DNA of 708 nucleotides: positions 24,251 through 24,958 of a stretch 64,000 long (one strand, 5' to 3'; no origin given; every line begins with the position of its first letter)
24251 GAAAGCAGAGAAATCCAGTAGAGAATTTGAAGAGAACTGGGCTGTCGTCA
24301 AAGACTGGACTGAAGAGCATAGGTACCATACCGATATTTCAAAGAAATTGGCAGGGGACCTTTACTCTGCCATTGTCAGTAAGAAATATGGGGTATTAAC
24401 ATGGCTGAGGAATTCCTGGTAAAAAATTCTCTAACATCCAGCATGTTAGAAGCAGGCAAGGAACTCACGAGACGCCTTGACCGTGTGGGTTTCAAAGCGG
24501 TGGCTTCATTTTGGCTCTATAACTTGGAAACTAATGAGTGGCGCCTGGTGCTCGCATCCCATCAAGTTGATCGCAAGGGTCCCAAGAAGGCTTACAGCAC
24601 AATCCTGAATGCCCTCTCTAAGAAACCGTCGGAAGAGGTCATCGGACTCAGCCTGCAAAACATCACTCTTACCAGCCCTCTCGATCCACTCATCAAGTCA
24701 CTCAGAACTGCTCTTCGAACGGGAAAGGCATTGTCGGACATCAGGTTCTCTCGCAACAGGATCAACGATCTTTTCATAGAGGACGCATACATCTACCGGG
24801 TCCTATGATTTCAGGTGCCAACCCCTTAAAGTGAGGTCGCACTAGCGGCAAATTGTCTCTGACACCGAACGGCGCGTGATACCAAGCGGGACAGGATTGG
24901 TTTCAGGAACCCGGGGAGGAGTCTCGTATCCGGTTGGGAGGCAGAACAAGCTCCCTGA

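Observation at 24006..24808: HEPN protein paired with an overlapping non-MNT partner: candidate new toxin-antitoxin or defence module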

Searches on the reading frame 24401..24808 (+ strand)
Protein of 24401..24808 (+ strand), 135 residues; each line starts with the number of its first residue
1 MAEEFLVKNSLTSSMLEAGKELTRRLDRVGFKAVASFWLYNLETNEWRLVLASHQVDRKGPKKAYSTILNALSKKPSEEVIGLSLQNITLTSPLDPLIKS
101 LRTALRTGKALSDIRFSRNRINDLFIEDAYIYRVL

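Call 3: search_protein_families(library=pfam, proteins=[window:24401-24808:+], max_evalue=1)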
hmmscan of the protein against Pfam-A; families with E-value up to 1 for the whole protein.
window:24401-24808:+ (135 aa): 3 families
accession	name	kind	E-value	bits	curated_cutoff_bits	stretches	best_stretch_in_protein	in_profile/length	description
PF13415.12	Kelch_3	-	0.023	15.3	22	1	32-67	15-44/48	Galactose oxidase, central domain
PF01344.31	Kelch_1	-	0.043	13.8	20.1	1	34-49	26-41/46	Kelch motif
PF13418.12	Kelch_4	-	0.082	13.3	21.6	1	37-50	31-44/49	Galactose oxidase, central domain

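Call 4: search_protein_families(library=padloc, proteins=[window:24401-24808:+], max_evalue=1)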
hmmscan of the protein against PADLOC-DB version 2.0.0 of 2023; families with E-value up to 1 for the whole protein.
window:24401-24808:+ (135 aa): 0 families

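Call 6: search_protein_families(library=ncbifam, proteins=[window:24401-24808:+], max_evalue=1)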
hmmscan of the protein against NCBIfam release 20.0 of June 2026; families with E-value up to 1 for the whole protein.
window:24401-24808:+ (135 aa): 0 families

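Call 7: search_protein_families(library=phrogs, proteins=[window:24401-24808:+], max_evalue=1)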
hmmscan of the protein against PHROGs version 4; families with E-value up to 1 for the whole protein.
window:24401-24808:+ (135 aa): 1 family
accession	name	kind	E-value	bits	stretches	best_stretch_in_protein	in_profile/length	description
phrog_5760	-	unknown function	2.5e-05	25.5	1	6-133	7-131/133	-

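Call 9: search_solved_structures(query=window:24401-24808:+, max_evalue=10)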
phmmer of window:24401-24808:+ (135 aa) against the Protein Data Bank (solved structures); distinct sequences matched with E-value up to 10: 12.
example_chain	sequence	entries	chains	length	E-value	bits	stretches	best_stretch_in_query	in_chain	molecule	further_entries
8pjs_A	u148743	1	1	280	1.8e-08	38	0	32-60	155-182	SAKeCEref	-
7on8_A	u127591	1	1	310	5.1e-06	30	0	36-53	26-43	SAKe6AR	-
7pvp_A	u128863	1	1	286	8.9e-06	29.2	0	36-51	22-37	SAKe6BC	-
8ttq_A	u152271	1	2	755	0.00049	23.6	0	35-64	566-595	Muskelin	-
1pow_A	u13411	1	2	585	0.21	15.1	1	15-79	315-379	PYRUVATE OXIDASE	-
1pox_A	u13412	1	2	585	0.21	15.1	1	15-79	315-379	PYRUVATE OXIDASE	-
4fee_A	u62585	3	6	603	0.22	15.1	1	15-79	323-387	Pyruvate oxidase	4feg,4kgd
6haf_A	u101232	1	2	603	0.22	15.1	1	15-79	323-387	Pyruvate oxidase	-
2ez4_A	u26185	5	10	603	0.22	15.1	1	15-79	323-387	Pyruvate oxidase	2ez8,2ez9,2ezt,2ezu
1y9d_A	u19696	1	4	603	0.23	15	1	15-79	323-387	Pyruvate oxidase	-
1aw0_A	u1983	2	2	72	0.67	13.5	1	65-113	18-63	MENKES COPPER-TRANSPORTING ATPASE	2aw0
8txn_A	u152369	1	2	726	0.82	13.2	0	31-46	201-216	Collagen alpha-1(IV) chain, Collagen IV - chain Viking, Collagen alpha-1(IV) chain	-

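Call 10: find_homologous_proteins(query=window:24401-24808:+, max_evalue=0.001)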
Query window:24401-24808:+ (135 aa): 47 proteins with E <= 0.001 among 72 candidates.
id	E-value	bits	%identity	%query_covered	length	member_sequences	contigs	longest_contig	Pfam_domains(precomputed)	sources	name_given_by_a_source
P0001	9.3e-80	283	100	100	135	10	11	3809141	-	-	-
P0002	1.5e-66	240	85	100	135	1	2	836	-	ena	-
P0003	2.8e-49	184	67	100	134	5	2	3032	-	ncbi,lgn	-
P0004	9.9e-46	173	65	100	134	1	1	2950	-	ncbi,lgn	-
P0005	4.1e-36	142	51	99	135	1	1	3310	-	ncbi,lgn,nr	ncbi:MAG: hypothetical protein HYX78_10200 [Armatimonadetes bacterium]|nr:hypothetical protein [Arma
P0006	1.4e-32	130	50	99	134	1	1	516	-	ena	-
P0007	3.8e-32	129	54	94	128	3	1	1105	-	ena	-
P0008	1.0e-31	128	50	99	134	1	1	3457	-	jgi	jgi:hypothetical protein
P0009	2.2e-31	127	49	99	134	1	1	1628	-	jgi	jgi:hypothetical protein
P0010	2.5e-31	126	49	99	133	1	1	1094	-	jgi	jgi:hypothetical protein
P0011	3.7e-30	123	49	95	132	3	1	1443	-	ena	-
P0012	5.4e-30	122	49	99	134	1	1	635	-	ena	-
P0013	8.4e-30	121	49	99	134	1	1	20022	-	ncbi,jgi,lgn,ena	-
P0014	9.5e-30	121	48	99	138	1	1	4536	-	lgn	-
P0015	2.0e-29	120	48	99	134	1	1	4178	-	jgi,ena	-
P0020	1.6e-28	117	49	99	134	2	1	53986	-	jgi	jgi:hypothetical protein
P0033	1.8e-26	111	47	99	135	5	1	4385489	-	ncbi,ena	-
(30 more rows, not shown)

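Call 12: find_encoding_contigs(protein=P0033, flank=6000, max_places=3)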
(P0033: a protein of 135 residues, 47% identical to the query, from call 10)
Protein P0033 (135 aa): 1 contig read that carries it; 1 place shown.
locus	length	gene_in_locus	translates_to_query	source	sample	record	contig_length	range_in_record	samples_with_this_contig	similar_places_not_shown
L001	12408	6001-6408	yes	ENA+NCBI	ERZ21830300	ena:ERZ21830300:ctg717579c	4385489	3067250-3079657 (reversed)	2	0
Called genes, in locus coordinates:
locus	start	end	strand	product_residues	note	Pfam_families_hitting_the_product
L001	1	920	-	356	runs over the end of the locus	PF01966:HD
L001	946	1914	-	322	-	PF07995:GSDH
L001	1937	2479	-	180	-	-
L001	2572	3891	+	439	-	-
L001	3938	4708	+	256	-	PF12873:DUF3825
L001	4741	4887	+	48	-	PF08534:Redoxin (weak), PF00578:AhpC-TSA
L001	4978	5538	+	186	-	PF13414:TPR_11 (weak)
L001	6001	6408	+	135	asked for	-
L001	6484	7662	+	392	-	PF01939:NucS_C (weak)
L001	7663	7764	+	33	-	-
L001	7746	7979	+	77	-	PF04255:DUF433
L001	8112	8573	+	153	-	PF00903:Glyoxalase, PF13669:Glyoxalase_4, PF18029:Glyoxalase_6 (weak)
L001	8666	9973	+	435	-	PF07690:MFS_1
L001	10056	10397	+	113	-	-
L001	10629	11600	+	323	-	PF04542:Sigma70_r2, PF04539:Sigma70_r3, PF04545:Sigma70_r4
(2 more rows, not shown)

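Call 13: find_encoding_contigs(protein=P0020, flank=6000, max_places=3)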
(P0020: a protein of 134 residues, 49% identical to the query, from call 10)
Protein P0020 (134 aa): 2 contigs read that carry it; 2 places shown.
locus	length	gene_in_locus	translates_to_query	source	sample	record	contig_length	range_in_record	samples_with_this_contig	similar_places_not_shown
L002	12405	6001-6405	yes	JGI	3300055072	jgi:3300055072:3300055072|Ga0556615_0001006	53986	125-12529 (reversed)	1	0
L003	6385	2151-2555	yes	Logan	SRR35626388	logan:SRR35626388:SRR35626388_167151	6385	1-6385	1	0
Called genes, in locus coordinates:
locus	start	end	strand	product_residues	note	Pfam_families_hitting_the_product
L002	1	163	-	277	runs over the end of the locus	PF24777:DUF7700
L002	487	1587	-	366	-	PF00296:Bac_luciferase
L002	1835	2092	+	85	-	-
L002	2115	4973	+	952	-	PF00176:SNF2-rel_dom, PF00270:DEAD, PF04851:ResIII, PF00271:Helicase_C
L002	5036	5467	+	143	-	-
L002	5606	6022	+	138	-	-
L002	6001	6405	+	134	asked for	-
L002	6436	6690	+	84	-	-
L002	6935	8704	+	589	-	PF10592:AIPR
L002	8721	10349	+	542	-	PF01555:N6_N4_Mtase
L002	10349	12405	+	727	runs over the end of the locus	?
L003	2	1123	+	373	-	?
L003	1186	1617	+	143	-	-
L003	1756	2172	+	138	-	-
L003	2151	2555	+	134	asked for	-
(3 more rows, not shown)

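Call 18: find_related_loci(query=A1, collection=viral_contigs, flank=6000)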
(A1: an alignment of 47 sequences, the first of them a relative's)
Query A1 (135 aa) in viral_contigs; peptide patterns used: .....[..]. (x = any residue, [..] = any of these).
37 stretches matched a pattern; 2 encode a relative of the query (tblastn E <= 1e-3); 2 distinct loci.
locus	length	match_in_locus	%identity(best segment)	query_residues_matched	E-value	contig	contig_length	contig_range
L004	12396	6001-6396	45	1-132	1e-30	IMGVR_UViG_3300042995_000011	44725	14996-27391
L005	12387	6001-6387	42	8-134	6e-30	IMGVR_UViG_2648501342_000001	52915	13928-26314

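Call 24: predict_structure(alignment_id=A1)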
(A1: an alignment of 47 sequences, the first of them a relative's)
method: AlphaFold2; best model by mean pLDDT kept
length: 135 residues; sequences in the alignment: 47
mean_pLDDT: 89.5   pTM: 0.85
mean pLDDT of the five models: 89.5, 88.2, 87.0, 86.5, 86.2
residues with pLDDT >= 90: 94; 70-90: 30; 50-70: 9; < 50: 2
segments of 3 or more residues with pLDDT < 50: none
pLDDT, mean of each block of 10 residues (from residue 1): 66 95 94 96 94 96 96 75 91 95 87 88 89 95
secondary structure, 60 per line:
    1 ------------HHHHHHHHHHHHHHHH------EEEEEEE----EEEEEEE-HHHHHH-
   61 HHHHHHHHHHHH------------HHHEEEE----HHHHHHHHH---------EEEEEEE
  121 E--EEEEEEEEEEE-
elements in order: H13-28 E35-41 E46-52 H54-59 H61-72 E88-91 H96-104 E114-121 E124-134

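Call 28: fold_search(model_id=the predicted structure, library=pdb)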
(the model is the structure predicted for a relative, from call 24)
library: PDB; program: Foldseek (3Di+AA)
matches with E <= 10: 449; with E <= 0.001: 0
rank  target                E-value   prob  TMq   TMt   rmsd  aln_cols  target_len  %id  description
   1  7afi_X                1.5e-02  0.72  0.38  0.35   8.9       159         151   14  Bacterial 30S ribosomal subunit assembly complex state C (body domain) (released 2021-07-07)
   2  3u9f_A                6.7e-02  0.07  0.16  0.13  13.6       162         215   10  Structure of CATI in complex with chloramphenicol (released 2012-02-15)
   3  3u9f_D                1.0e-01  0.08  0.18  0.14  12.7       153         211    9  Structure of CATI in complex with chloramphenicol (released 2012-02-15)
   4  4pro_C                1.7e-01  0.51  0.32  0.29   4.5        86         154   13  ALPHA-LYTIC PROTEASE COMPLEXED WITH PRO REGION (released 1999-05-18)
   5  3pro_C                1.8e-01  0.30  0.30  0.27   6.9        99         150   10  ALPHA-LYTIC PROTEASE COMPLEXED WITH C-TERMINAL TRUNCATED PRO REGION (released 1999-04-27)
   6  2pro_A                2.0e-01  0.23  0.27  0.26  10.1       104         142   12  PRO REGION OF ALPHA-LYTIC PROTEASE (released 1999-04-27)
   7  1pd5_E                2.1e-01  0.06  0.17  0.13  13.3       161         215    7  Crystal structure of E.coli chloramphenicol acetyltransferase type I at 2.5 Angstrom resolution (released 2004-06-01)
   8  5a2q_D                2.4e-01  0.15  0.31  0.21  15.1       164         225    7  Structure of the HCV IRES bound to the human ribosome (released 2015-07-15)
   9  4p7m_C                3.1e-01  0.18  0.27  0.34   7.4        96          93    9  Crystal structure of Plasmodium falciparum MIF in complex with 3-[(2-methyl-6-phenylpyridin-4-yl)oxy]phenol (released 2014-10-15)
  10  3u9f_E                3.3e-01  0.04  0.17  0.13  12.9       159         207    8  Structure of CATI in complex with chloramphenicol (released 2012-02-15)
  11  5xyi_D                3.5e-01  0.15  0.32  0.23  13.3       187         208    8  Small subunit of Trichomonas vaginalis ribosome (released 2017-08-30)
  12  4pui_A                3.7e-01  0.47  0.35  0.50   5.7        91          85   15  BolA domain of SufE1 from Arabidopsis thaliana (released 2014-07-23)
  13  3pro_D                4.0e-01  0.25  0.25  0.23   5.4        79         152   13  ALPHA-LYTIC PROTEASE COMPLEXED WITH C-TERMINAL TRUNCATED PRO REGION (released 1999-04-27)
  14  7ae2_B                4.0e-01  0.16  0.27  0.26   7.4        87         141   13  Crystal structure of HEPN(H107A-Y109F) toxin in complex with MNT antitoxin (released 2020-12-30)
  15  6fai_D                4.0e-01  0.11  0.26  0.20  13.1       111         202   13  Structure of a eukaryotic cytoplasmic pre-40S ribosomal subunit (released 2018-02-28)
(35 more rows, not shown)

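Call 30: search_solved_structures(query=A1, max_evalue=10)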
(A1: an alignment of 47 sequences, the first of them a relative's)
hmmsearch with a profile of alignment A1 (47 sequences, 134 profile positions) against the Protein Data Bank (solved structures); distinct sequences matched with E-value up to 10: 23.
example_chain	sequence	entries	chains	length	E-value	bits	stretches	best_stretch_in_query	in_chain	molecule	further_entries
7pvp_A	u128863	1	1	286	2e-06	31.1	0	39-51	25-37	SAKe6BC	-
7on8_A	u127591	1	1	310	0.00017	24.8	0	39-51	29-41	SAKe6AR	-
8pjv_A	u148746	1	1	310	0.0031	20.7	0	40-51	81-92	SAKe6DR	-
8pjt_A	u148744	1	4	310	0.0033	20.7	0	40-51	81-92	SAKe6DEref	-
8ttq_A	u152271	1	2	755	0.0058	19.9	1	22-64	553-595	Muskelin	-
9y6s_8E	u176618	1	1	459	0.68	13.2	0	59-126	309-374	T-lymphocyte triggering factor, putative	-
6haf_A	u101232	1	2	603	0.73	13.1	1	41-89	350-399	Pyruvate oxidase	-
4fee_A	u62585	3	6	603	0.73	13.1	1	41-89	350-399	Pyruvate oxidase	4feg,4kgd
2ez4_A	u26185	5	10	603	0.73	13.1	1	41-89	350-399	Pyruvate oxidase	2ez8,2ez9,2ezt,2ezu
1y9d_A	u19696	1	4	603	0.73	13.1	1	41-89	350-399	Pyruvate oxidase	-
1pox_A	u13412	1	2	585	0.75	13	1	41-89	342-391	PYRUVATE OXIDASE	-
1pow_A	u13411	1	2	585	0.76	13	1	41-89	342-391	PYRUVATE OXIDASE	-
2a4h_A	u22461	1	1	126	1.3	12.2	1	63-124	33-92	Selenoprotein Sep15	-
9r1i_A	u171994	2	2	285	2.2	11.5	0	39-58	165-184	Kelch-like ECH-associated protein 1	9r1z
8x34_A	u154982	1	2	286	2.2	11.5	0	39-58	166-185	Kelch-like ECH-associated protein 1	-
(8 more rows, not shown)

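Call 33: fold_search(model_id=the predicted structure, library=viral)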
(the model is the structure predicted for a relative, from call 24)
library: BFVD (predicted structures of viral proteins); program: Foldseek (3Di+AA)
matches with E <= 10: 526; with E <= 0.001: 0
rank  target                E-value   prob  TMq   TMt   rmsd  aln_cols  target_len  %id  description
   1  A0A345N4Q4            5.2e-02  0.60  0.39  0.30  11.0       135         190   10  (no name in the UniProt tables at hand)
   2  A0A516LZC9            1.1e-01  0.85  0.41  0.58   4.2        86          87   12  (no name in the UniProt tables at hand)
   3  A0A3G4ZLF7            1.6e-01  0.16  0.22  0.21   7.5        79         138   15  Uncharacterized protein [Terrestrivirus sp.]
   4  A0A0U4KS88            2.0e-01  0.16  0.32  0.25  18.6       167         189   10  Uncharacterized protein [Arthrobacter phage Tank]
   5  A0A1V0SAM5            2.4e-01  0.15  0.31  0.28   9.9       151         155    9  Polymerase beta nucleotidyltransferase domain-containing protein [Catovirus CTV1]
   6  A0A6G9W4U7            2.5e-01  0.18  0.30  0.11  11.7       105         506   17  (no name in the UniProt tables at hand)
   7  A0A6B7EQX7            3.3e-01  0.12  0.22  0.23   6.5        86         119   12  (no name in the UniProt tables at hand)
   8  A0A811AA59            3.7e-01  0.33  0.34  0.30   4.7        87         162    4  (no name in the UniProt tables at hand)
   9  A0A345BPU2            3.7e-01  0.08  0.19  0.20  12.0       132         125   12  (no name in the UniProt tables at hand)
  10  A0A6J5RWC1            4.0e-01  0.06  0.13  0.16  13.1        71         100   18  Uncharacterized protein [uncultured Caudovirales phage]
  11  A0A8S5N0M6            4.2e-01  0.03  0.15  0.13  12.1        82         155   11  Uncharacterized protein [Podoviridae sp. ctyhm34]
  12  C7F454                4.5e-01  0.16  0.30  0.39   6.4        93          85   16  (no name in the UniProt tables at hand)
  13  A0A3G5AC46            4.8e-01  0.04  0.16  0.06  17.2       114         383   14  Uncharacterized protein [Hyperionvirus sp.]
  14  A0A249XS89            5.1e-01  0.13  0.27  0.34  11.8       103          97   11  Uncharacterized protein [Mycobacterium phage Phabba]
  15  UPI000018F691         5.4e-01  0.23  0.31  0.28   5.7        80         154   11  (no name look-up for this kind of identifier)
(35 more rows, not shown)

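Call 54: search_protein_families(library=pfam, alignment_id=A3, max_evalue=0.00001)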
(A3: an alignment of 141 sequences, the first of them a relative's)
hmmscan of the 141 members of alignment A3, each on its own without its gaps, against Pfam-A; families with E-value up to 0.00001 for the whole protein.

A. member 1, L001:2569-3888:+ (440 aa): 0 families

B. families by the number of members that match (of 141 scanned): 165 families (the first 25 are shown)
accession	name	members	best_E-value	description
PF05167.17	DUF711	3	8.8e-180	Uncharacterised ACR (DUF711)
PF03462.23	PCRF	3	4.9e-55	PCRF domain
PF07993.18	NAD_binding_4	3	1.2e-53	Male sterility protein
PF00472.26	RF-1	3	7.1e-43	RF-1 domain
PF01370.27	Epimerase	3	6.7e-31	NAD dependent epimerase/dehydratase family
PF01019.26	G_glu_transpept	2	3.9e-173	Gamma-glutamyltranspeptidase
PF02934.20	GatB_N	2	2.3e-102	GatB/GatE catalytic domain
PF00501.34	AMP-binding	2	6.4e-77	AMP-binding enzyme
PF05343.19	Peptidase_M42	2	9.7e-63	M42 glutamyl aminopeptidase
PF00072.30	Response_reg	2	1.3e-30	Response regulator receiver domain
PF02637.23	GatB_Yqey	2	7.3e-29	GatB domain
PF13193.12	AMP-binding_C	2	6.7e-25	AMP-binding enzyme C-terminal domain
PF00849.27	PseudoU_synth_2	2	3.7e-21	RNA pseudouridylate synthase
PF01073.25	3Beta_HSD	2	5.4e-20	3-beta hydroxysteroid dehydrogenase/isomerase family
PF01966.28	HD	2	9.9e-18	HD domain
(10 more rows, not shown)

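Call 57: search_protein_families(library=pfam, alignment_id=A4, max_evalue=0.00001)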
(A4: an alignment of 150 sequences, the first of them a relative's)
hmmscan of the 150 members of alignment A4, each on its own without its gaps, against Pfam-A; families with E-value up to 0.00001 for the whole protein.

A. member 1, L001:6484-7659:+ (392 aa): 1 family
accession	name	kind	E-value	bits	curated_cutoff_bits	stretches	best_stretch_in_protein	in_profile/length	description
PF01939.22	NucS_C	-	5.3e-06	26.9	24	0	35-114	4-80/124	Endonuclease NucS C-terminal domain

B. families by the number of members that match (of 150 scanned): 173 families (the first 25 are shown)
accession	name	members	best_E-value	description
PF00936.24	BMC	3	7.8e-31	BMC domain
PF00152.25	tRNA-synt_2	2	9e-92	tRNA synthetases class II (D, K and N)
PF00106.31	adh_short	2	7.1e-47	short chain dehydrogenase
PF01613.24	Flavin_Reduct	2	1.8e-46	Flavin reductase like domain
PF05419.17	GUN4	2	3.2e-44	GUN4-like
PF01925.25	TauE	2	5.1e-41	Sulfite exporter TauE/SafE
PF00441.29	Acyl-CoA_dh_1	2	1.1e-39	Acyl-CoA dehydrogenase, C-terminal domain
PF18480.7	DUF5615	2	1.1e-34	Domain of unknown function (DUF5615)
PF00069.31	Pkinase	2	2.1e-33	Protein kinase domain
PF13561.12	adh_short_C2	2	1.2e-30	Enoyl-(Acyl carrier protein) reductase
PF08245.18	Mur_ligase_M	2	1.8e-27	Mur ligase middle domain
PF02771.21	Acyl-CoA_dh_N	2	2e-22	Acyl-CoA dehydrogenase, N-terminal domain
PF02875.26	Mur_ligase_C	2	4.1e-21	Mur ligase, glutamate ligase domain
PF02770.24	Acyl-CoA_dh_M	2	3.2e-20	Acyl-CoA dehydrogenase, middle domain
PF01336.31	tRNA_anti-codon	2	6.3e-17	OB-fold nucleic acid binding domain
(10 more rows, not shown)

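Call 58: search_protein_families(library=padloc, alignment_id=A4, max_evalue=0.00001)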
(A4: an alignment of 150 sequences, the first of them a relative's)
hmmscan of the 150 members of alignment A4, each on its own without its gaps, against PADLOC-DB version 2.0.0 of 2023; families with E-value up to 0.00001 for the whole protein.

A. member 1, L001:6484-7659:+ (392 aa): 5 families
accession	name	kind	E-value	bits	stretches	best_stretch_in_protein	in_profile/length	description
PDLC04913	PDC-S11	-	8.5e-70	233.7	1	7-221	1-216/375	-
PDLC04909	PDC-S11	-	1.3e-54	184.1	1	14-223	8-217/347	-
PDLC04910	PDC-S11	-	1e-51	174.3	1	8-216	2-210/359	-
PDLC04915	PDC-S11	-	4.5e-46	155.8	1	18-241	12-234/379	-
PDLC04916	PDC-S11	-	2.1e-32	110.6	1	23-202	15-185/358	-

B. families by the number of members that match (of 150 scanned): 94 families (the first 25 are shown)
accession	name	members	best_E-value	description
PDLC04062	PD-T4-6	2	1e-74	-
PDLC04913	PDC-S11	2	8.5e-70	-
PDLC04909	PDC-S11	2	1.3e-54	-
PDLC04910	PDC-S11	2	1e-51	-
PDLC04042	PD-T4-6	2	1.9e-51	-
PDLC04053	PD-T4-6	2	2.1e-46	-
PDLC04915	PDC-S11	2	4.5e-46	-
PDLC04039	PD-T4-6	2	1.9e-43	-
PDLC04043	PD-T4-6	2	1.9e-42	-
PDLC04054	PD-T4-6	2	1.3e-41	-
PDLC04138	mad6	2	8.5e-39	mads_6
PDLC04047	PD-T4-6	2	7.1e-38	-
PDLC04044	PD-T4-6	2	8.5e-38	-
PDLC04041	PD-T4-6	2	3.6e-36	-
PDLC04051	PD-T4-6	2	1.2e-35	-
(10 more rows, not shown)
